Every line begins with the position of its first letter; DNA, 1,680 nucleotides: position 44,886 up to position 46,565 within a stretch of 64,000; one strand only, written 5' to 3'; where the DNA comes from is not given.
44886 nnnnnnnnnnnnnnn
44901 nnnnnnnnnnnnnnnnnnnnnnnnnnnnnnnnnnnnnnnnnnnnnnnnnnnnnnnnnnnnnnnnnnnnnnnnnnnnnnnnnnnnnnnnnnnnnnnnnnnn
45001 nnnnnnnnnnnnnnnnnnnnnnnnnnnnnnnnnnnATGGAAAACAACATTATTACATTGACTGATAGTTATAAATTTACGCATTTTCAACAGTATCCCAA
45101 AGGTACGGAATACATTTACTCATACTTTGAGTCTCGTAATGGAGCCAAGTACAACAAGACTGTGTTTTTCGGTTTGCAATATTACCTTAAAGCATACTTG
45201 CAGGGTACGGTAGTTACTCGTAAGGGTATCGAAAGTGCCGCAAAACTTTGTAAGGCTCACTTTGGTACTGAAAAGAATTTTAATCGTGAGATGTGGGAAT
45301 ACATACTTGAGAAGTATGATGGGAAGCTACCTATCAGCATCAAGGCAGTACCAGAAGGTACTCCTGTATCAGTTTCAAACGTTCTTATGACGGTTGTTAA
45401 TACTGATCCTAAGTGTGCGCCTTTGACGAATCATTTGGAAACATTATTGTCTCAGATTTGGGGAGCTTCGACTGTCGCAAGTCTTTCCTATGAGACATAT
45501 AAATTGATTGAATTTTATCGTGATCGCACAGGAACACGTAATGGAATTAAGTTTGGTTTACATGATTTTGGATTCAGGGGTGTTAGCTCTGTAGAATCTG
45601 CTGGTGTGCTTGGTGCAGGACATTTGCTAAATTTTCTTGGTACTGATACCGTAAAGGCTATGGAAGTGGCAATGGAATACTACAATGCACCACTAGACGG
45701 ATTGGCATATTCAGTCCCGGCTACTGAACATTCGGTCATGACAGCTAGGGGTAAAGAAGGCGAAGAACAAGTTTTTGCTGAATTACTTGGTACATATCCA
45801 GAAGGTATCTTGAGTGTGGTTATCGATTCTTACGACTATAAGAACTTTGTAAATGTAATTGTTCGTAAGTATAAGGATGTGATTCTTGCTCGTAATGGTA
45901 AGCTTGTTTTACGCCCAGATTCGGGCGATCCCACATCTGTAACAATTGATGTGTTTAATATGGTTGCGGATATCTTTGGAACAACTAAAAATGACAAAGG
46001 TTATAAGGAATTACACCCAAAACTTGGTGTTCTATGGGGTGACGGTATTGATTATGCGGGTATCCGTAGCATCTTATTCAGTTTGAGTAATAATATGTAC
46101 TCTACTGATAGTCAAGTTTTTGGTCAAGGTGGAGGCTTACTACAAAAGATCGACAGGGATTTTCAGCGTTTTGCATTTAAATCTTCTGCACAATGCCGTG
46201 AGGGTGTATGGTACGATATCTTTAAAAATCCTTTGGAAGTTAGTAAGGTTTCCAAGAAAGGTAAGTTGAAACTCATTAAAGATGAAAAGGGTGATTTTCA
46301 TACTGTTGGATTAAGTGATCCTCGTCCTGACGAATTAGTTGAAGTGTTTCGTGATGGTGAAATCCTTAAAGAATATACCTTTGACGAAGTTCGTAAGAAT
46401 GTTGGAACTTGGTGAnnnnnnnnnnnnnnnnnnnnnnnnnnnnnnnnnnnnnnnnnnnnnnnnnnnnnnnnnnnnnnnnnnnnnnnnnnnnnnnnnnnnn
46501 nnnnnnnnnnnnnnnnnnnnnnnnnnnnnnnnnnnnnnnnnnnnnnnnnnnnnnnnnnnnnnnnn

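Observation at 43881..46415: NadV + NadM-Nudix (NatV) two-step NAD+ salvage pathway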

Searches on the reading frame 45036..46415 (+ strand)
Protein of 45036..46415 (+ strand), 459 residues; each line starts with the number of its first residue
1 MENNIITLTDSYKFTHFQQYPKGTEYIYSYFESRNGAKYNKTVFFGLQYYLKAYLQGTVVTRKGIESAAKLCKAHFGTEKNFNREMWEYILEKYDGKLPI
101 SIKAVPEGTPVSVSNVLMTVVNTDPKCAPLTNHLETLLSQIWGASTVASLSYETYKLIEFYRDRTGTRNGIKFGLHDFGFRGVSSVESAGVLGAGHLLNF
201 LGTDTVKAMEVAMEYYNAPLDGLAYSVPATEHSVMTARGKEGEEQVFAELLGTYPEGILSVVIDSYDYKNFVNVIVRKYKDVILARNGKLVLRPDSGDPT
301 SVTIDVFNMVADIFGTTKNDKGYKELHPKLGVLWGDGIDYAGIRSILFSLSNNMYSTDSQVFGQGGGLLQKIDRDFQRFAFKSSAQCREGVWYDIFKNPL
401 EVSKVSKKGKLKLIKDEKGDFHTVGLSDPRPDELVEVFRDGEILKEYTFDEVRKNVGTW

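Call 3: search_protein_families(library=pfam, proteins=[window:45036-46415:+], max_evalue=0.01)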
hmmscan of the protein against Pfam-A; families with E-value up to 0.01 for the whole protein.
window:45036-46415:+ (459 aa): 2 families
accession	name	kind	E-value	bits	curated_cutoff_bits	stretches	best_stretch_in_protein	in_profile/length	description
PF18127.6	NAMPT_N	-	6.1e-39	132.7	25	1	4-102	1-98/98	Nicotinamide phosphoribosyltransferase, N-terminal domain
PF04095.22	NAPRTase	-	3.6e-36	125.5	20.8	1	173-410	1-221/239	Nicotinate phosphoribosyltransferase (NAPRTase) family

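Call 4: search_protein_families(library=ncbifam, proteins=[window:45036-46415:+], max_evalue=0.01)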
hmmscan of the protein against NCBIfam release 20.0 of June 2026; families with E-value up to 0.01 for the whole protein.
window:45036-46415:+ (459 aa): 2 families
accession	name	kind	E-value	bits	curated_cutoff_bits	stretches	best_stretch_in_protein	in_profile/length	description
NF006629.0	PRK09198.1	equivalog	6.7e-162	539.4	405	1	1-456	3-461/465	nicotinate phosphoribosyltransferase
NF009131.0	PRK12484.1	equivalog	2e-05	23.5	330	1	97-300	89-264/455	nicotinate phosphoribosyltransferase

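Call 5: search_protein_families(library=phrogs, proteins=[window:45036-46415:+], max_evalue=0.01)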
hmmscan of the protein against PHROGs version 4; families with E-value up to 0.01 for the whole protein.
window:45036-46415:+ (459 aa): 4 families
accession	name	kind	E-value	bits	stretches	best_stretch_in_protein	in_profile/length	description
phrog_448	-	other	5.6e-149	498.2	1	3-456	13-493/500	nicotinamide phosphoribosyl transferase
phrog_16547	-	other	6.1e-58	197.5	1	3-287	8-312/315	nicotinamide phosphoribosyl transferase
phrog_15800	-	other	3.3e-31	110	2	309-456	162-318/322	nicotinamide phosphoribosyl transferase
phrog_12872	-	other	2e-30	107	2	213-302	222-315/547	nicotinamide phosphoribosyl transferase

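Call 8: search_solved_structures(query=window:45036-46415:+, max_evalue=0.001, show_alignments=2)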
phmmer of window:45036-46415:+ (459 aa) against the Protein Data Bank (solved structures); distinct sequences matched with E-value up to 0.001: 32.
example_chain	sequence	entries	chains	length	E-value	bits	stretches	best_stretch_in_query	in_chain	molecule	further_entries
6tac_A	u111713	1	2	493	2.2e-116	392.5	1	2-456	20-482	Nicotinamide phosphoribosyltransferase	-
3dgr_A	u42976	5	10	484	1.6e-113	383.1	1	2-456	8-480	Nicotinamide phosphoribosyltransferase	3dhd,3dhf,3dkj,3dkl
2gvg_A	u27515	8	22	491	1.6e-113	383.1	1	2-456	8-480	Nicotinamide phosphoribosyltransferase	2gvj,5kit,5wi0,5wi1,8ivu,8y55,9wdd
7ppe_A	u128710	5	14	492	1.7e-113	383.1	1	2-456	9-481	Nicotinamide phosphoribosyltransferase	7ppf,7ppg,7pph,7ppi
5lx3_A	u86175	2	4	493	1.7e-113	383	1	2-456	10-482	Nicotinamide phosphoribosyltransferase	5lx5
5nsd_A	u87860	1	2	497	1.7e-113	383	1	2-456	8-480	Nicotinamide phosphoribosyltransferase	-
7enq_A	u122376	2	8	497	1.7e-113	383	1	2-456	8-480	Nicotinamide phosphoribosyltransferase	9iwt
5upe_A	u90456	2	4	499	1.7e-113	383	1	2-456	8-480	Nicotinamide phosphoribosyltransferase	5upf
2e5b_A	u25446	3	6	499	1.7e-113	383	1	2-456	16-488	Nicotinamide phosphoribosyltransferase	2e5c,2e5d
8dsc_A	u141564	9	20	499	1.7e-113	383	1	2-456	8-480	Nicotinamide phosphoribosyltransferase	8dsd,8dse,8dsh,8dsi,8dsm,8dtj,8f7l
6peb_A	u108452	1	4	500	1.8e-113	383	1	2-456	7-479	Nicotinamide phosphoribosyltransferase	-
4jnm_A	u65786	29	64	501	1.8e-113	383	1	2-456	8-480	Nicotinamide phosphoribosyltransferase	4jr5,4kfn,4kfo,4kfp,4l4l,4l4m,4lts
6ta0_A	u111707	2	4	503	1.8e-113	382.9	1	2-456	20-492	Nicotinamide phosphoribosyltransferase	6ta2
6azj_A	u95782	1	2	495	2.2e-113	382.6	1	2-456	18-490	Nicotinamide phosphoribosyltransferase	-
6e68_A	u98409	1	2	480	2.2e-113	382.6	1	3-456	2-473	Nicotinamide phosphoribosyltransferase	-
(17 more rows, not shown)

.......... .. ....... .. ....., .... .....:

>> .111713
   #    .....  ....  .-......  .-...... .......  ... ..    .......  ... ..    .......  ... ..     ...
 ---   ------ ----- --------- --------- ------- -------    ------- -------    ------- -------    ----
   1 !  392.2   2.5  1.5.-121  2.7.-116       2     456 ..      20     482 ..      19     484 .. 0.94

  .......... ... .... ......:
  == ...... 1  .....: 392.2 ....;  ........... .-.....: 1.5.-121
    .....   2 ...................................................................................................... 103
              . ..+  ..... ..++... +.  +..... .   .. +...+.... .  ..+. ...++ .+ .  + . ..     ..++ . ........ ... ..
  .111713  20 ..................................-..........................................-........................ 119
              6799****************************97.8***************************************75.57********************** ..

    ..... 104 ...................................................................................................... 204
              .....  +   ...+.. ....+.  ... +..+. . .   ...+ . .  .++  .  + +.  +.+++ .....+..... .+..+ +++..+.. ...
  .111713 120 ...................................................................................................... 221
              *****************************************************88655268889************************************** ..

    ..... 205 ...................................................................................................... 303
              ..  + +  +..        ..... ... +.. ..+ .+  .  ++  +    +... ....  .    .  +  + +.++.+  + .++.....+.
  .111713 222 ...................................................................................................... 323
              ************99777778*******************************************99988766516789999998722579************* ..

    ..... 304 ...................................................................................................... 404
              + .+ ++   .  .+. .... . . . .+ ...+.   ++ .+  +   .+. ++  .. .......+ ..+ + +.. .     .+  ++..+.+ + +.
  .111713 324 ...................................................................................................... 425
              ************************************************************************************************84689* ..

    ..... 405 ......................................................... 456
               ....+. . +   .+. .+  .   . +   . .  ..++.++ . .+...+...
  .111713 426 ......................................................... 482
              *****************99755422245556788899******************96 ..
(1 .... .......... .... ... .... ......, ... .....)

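Call 10: search_dna_similar(query=window:45036-46415:+, collection=phages, mode=protein, max_rows=30)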
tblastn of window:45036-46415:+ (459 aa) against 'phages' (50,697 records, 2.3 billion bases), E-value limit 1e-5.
Records with a match: 2018; places in all: 2028; records where one place covers at least 80% of the query: 1190.
Best place of each record, by identity: <60% 2018.
By first word of the organism name: Vibrio 230; Klebsiella 200; Pseudomonas 198; Staphylococcus 198; Escherichia 189; Salmonella 127; Mycobacterium 104; Aeromonas 97; Bacillus 84; Listeria 55; and 68 more.
By host as written in the record: - 253; Klebsiella pneumoniae 93; Staphylococcus aureus 82; Mycobacterium smegmatis mc2 155 65; Pseudomonas aeruginosa 55; Escherichia coli 51; Listeria monocytogenes 44; Vibrio harveyi BAA-1116 36; and 507 more.
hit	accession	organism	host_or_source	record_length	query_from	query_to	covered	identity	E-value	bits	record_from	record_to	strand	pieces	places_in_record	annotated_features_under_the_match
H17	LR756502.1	uncultured phage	metagenomic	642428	3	454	98%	45.9%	1e-118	387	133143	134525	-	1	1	record has no annotation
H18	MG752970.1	Ralstonia phage RsoM2USA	Ralstonia solanacearum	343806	3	456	99%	44.8%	3e-108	358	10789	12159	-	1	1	hypothetical protein (x2)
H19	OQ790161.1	Xanthomonas phage RTH11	Xanthomonas sp.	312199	1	457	100%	40.6%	2e-94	317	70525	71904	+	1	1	nicotinate phosphoribosyltransferase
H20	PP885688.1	Tunturiibacter phage Tunturi_5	Tunturiibacter psychrotolerans X4BP1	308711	1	456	99%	40.5%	5e-94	317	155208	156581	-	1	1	nicotinamide phosphoribosyl transferase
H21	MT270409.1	Phaeobacter phage MD18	Phaeobacter inhibens DSM 17395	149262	6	454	98%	41.1%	1e-90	306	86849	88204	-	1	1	nicotinamide phosphoribosyltransferase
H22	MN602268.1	Bacteriophage DSS3_MAL1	-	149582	6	454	98%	40.9%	9e-91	307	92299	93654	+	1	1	putative nicotinate phosphoribosyltransferase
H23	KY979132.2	Acidovorax phage ACP17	Acidovorax citrulli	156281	3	453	98%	40.7%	4e-93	314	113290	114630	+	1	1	nicotinamide phosphoribosyltransferase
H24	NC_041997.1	Acidovorax phage ACP17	Acidovorax citrulli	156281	3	453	98%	40.7%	4e-93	314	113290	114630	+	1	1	nicotinamide phosphoribosyl transferase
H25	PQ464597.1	Pseudomonas phage Milchi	Pseudomonas poae Z9_5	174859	3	453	98%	40.2%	2e-90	306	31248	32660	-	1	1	nicotinamide phosphoribosyl transferase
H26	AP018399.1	Xanthomonas phage XacN1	Xanthomonas citri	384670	1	456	99%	39.7%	3e-82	283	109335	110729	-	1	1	nicotinate phosphoribosyltransferase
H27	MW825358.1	Xanthomonas phage vB_XciM_LucasX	Xanthomonas citri 306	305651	3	453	98%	39.8%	1e-89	304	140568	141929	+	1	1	nicotinamide phosphoribosyltransferase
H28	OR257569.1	Ruegeria phage RpAliso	Ruegeria pomeroyi DSS-3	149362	4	454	98%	39.7%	8e-90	304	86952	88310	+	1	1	nicotinamide phosphoribosyltransferase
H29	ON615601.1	Synechococcus phage BUCT-ZZ01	Synechococcus elongatus PCC 7942 = ...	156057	1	400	87%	44.3%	3e-91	308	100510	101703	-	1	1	nicotinamide phosphoribosyltransferase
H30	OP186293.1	Rhodobacter phage RcXuper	Rhodobacter capsulatus YW1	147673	4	456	99%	39.1%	2e-89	303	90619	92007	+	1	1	nicotinamide phosphoribosyltransferase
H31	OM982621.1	Pseudomonas phage Astolliot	Pseudomonas syringae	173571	4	453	98%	39.3%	2e-87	297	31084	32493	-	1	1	nicotinate phosphoribosyltransferase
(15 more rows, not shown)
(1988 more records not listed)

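Call 52: search_dna_similar(query=window:45036-46415:+, collection=phages, mode=protein, max_rows=40, rows=spread)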
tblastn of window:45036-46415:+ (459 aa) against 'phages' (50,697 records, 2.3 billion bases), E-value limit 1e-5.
Records with a match: 2018; places in all: 2028; records where one place covers at least 80% of the query: 1190.
Best place of each record, by identity: <60% 2018.
By first word of the organism name: Vibrio 230; Klebsiella 200; Pseudomonas 198; Staphylococcus 198; Escherichia 189; Salmonella 127; Mycobacterium 104; Aeromonas 97; Bacillus 84; Listeria 55; and 68 more.
By host as written in the record: - 253; Klebsiella pneumoniae 93; Staphylococcus aureus 82; Mycobacterium smegmatis mc2 155 65; Pseudomonas aeruginosa 55; Escherichia coli 51; Listeria monocytogenes 44; Vibrio harveyi BAA-1116 36; and 507 more.
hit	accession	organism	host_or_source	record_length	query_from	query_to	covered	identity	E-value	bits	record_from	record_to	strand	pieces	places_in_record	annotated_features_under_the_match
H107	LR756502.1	uncultured phage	metagenomic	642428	3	454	98%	45.9%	1e-118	387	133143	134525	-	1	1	record has no annotation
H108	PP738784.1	Klebsiella phage vB_KpnM_Toast_ER48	Klebsiella pneumoniae JHCK1 (BEI ...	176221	3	457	99%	37.3%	2e-74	259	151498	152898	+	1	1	nicotinamide phosphoribosyl transferase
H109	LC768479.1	Klebsiella phage phiKp_16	Klebsiella pneumoniae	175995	3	457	99%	37.3%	2e-74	259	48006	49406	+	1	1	nicotinate phosphoribosyltransferase | hypothetical protein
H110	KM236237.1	Citrobacter phage Miller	-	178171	3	454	98%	36.9%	6e-73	255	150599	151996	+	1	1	nicotinamide phosphoribosyl transferase | hypothetical protein | ribosome_binding_site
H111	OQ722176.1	Vibrio phage vB_VspM_VS2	Vibrio splendidus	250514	1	399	87%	41.0%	5e-86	293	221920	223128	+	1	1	record has no annotation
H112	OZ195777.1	Vibrio phage D480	Seawater and oysters mix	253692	4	399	86%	40.3%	5e-80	276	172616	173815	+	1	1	nicotinamide phosphoribosyl transferase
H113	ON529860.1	Brevundimonas phage vB_BpoS-Papperlapapp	Brevundimonas pondensis LVF1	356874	4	456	99%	34.9%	7e-65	232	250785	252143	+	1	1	nicotinamide phosphoribosyltransferase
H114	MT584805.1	Bacillus phage Tomato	-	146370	4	453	98%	34.4%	1e-57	211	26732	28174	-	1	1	nicotinamind phosphoribosyl transferase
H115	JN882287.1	Cronobacter phage vB_CsaM_GAP161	Cronobacter sakazakii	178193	3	399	86%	38.6%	2e-72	254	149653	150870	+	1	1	putative nicotinate phosphoribosyltransferase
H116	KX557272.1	Gordonia phage Bantam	Gordonia terrae 3612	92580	9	454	97%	33.9%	4e-55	204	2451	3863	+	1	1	4: nicotinate ribosyltransferase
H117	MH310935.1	Vibrio phage ICP1_2011_B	stool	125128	4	456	99%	33.1%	2e-48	184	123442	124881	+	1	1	nicotinate phosphoribosyltransferase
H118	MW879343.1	Erwinia phage pEa_SNUABM_44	Erwinia amylovora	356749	4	454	98%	32.9%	4e-59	215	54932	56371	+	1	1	hypothetical protein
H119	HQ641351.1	Vibrio phage ICP1_2006_A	Vibrio cholerae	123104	4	456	99%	32.5%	5e-49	186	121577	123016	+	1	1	nadV: nicotinamide phosphoribosyltransferase | hypothetical protein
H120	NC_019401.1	Cronobacter phage vB_CsaM_GAP32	Cronobacter sakazakii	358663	4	454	98%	32.2%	1e-59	217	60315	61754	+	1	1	nicotinamide phosphoribosyl transferase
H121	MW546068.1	Staphylococcus phage PM34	-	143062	4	454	98%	31.8%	5e-59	215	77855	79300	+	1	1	nicotinamide phosphoribosyl transferase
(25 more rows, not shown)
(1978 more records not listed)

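Call 53: get_annotated_region(hit=H121, flank=2500)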
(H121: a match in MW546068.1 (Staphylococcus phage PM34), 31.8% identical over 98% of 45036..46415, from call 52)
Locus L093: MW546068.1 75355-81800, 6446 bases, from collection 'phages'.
description: Staphylococcus phage PM34, complete genome.
organism: Staphylococcus phage PM34 (NCBI taxid 2813343)
taxonomy: Viruses; Duplodnaviria; Heunggongvirae; Uroviricota; Caudoviricetes; Herelleviridae; Twortvirinae; Kayvirus
host: -; source: -; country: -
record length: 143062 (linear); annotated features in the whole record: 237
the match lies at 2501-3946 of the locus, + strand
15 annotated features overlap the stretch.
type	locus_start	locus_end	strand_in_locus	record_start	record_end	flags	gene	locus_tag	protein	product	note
CDS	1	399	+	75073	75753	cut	-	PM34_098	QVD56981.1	hypothetical protein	-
CDS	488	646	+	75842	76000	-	-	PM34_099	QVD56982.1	hypothetical protein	-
CDS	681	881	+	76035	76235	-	-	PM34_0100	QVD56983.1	hypothetical protein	-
CDS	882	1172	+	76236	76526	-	-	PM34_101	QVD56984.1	hypothetical protein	-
CDS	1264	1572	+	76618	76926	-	-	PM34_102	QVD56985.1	hypothetical protein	-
CDS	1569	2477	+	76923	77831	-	-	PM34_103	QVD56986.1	hypothetical protein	-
CDS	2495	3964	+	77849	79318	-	-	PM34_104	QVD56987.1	nicotinamide phosphoribosyl transferase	-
CDS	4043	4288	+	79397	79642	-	-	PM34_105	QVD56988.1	hypothetical protein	-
CDS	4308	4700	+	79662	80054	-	-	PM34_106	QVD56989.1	hypothetical protein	-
CDS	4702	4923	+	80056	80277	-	-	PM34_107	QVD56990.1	hypothetical protein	-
CDS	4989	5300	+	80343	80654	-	-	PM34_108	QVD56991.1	hypothetical protein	-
CDS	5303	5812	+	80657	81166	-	-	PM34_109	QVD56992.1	hypothetical protein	-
CDS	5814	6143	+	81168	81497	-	-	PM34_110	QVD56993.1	hypothetical protein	-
CDS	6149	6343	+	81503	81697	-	-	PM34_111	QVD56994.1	hypothetical protein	-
CDS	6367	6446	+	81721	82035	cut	-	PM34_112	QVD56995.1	hypothetical protein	-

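Call 54: get_annotated_region(hit=H112, flank=1500)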
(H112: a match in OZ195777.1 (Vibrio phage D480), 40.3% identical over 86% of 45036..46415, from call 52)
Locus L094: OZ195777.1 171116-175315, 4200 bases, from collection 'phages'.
description: Vibrio phage D480 genome assembly, chromosome: VPD480_1.
organism: Vibrio phage D480 (NCBI taxid 3105243)
taxonomy: Viruses
host: -; source: Seawater and oysters mix; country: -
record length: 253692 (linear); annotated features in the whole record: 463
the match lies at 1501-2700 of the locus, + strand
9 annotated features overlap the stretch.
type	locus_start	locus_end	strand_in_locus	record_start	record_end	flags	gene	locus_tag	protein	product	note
CDS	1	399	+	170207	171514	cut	-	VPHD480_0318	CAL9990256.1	hypothetical protein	-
CDS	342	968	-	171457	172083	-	-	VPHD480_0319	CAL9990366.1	unknown function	-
CDS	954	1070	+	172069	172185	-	-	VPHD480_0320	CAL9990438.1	hypothetical protein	-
CDS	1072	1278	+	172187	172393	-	-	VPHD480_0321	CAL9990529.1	hypothetical protein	-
CDS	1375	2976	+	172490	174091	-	-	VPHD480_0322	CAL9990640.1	nicotinamide phosphoribosyl transferase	-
CDS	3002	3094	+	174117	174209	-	-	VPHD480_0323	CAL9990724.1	hypothetical protein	-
CDS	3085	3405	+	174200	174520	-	-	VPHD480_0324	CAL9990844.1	hypothetical protein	-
CDS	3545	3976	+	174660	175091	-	-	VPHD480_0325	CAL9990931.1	hypothetical protein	-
CDS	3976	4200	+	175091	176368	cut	-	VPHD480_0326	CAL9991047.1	hypothetical protein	-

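Call 55: search_protein_families(library=pfam, proteins=[L093:1569-2477:+], max_evalue=0.01)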
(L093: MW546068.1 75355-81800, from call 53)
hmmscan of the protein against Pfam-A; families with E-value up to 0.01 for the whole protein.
L093:1569-2477:+ (302 aa): 0 families

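Call 62: search_protein_families(library=ncbifam, proteins=[L093:1569-2477:+], max_evalue=0.01)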
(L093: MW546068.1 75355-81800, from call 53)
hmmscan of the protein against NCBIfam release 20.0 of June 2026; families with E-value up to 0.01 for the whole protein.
L093:1569-2477:+ (302 aa): 11 families
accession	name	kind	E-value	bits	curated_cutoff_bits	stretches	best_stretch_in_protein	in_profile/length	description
TIGR01251.1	ribP_PPkin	subfamily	1.1e-19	70.5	113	1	6-274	18-275/309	ribose-phosphate diphosphokinase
NF002095.0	PRK00934.1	equivalog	2.4e-17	63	296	1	5-271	17-267/287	ribose-phosphate diphosphokinase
NF002320.0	PRK01259.1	subfamily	7.2e-10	38.7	297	1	77-279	91-284/316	ribose-phosphate diphosphokinase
NF005537.0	PRK07199.1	subfamily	3.6e-07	29.5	322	1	7-272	21-274/301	ribose-phosphate diphosphokinase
NF002844.0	PRK03092.1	equivalog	4.1e-07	29.5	438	1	79-272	98-286/326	ribose-phosphate diphosphokinase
NF001815.0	PRK00553.1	equivalog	2.2e-06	27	484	1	15-248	36-256/332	ribose-phosphate pyrophosphokinase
NF002686.0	PRK02458.1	equivalog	0.001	18.6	506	1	210-281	218-290/323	ribose-phosphate diphosphokinase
NF005299.0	PRK06827.1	subfamily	0.0016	17.2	327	1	98-247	148-302/383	phosphoribosylpyrophosphate synthetase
NF002618.0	PRK02269.1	equivalog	0.0025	17.5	460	1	78-272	91-280/321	ribose-phosphate diphosphokinase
NF002758.0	PRK02812.1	equivalog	0.004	16.4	518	1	78-271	107-292/330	ribose-phosphate pyrophosphokinase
NF002635.0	PRK02304.1-4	subfamily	0.0099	15.4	146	0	210-244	115-149/188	adenine phosphoribosyltransferase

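Call 63: search_protein_families(library=phrogs, proteins=[L093:1569-2477:+], max_evalue=0.001)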
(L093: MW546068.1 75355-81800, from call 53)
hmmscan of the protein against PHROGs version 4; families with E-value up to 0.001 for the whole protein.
L093:1569-2477:+ (302 aa): 2 families
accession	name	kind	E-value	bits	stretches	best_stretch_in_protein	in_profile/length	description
phrog_619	-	other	8.7e-91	305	1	1-286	2-277/282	ribose-phosphate pyrophosphokinase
phrog_12872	-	other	1.7e-16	61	1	20-231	18-225/547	nicotinamide phosphoribosyl transferase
